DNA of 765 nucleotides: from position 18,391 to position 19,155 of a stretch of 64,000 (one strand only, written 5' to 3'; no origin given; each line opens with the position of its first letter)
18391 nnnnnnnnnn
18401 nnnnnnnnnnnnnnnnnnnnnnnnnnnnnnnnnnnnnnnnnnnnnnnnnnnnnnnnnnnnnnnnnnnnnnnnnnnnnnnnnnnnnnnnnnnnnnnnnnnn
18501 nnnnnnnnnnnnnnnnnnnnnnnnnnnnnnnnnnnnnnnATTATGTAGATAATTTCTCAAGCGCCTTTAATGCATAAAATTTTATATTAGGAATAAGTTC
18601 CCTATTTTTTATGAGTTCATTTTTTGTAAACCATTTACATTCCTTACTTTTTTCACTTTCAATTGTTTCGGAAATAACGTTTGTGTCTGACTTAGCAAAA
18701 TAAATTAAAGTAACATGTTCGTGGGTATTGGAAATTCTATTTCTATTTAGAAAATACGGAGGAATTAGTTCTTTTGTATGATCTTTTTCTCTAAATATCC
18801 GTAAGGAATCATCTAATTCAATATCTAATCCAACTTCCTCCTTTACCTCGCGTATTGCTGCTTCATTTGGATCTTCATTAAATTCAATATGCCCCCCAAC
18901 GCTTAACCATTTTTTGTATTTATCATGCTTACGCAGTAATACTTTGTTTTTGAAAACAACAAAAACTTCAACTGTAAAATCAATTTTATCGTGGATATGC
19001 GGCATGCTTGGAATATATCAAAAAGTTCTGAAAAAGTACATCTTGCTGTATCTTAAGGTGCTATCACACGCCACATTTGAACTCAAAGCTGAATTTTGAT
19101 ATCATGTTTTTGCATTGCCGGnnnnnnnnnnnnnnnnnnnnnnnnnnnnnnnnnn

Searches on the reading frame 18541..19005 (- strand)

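Call 49: search_protein_families(library=pfam, proteins=[window:18541-19005:-], max_evalue=0.01)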
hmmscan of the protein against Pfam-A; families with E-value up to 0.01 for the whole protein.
window:18541-19005:- (154 aa): 1 family
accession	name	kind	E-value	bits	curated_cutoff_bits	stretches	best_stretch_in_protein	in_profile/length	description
PF00293.34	NUDIX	-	3e-15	56.8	21.1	1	15-136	9-123/134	NUDIX domain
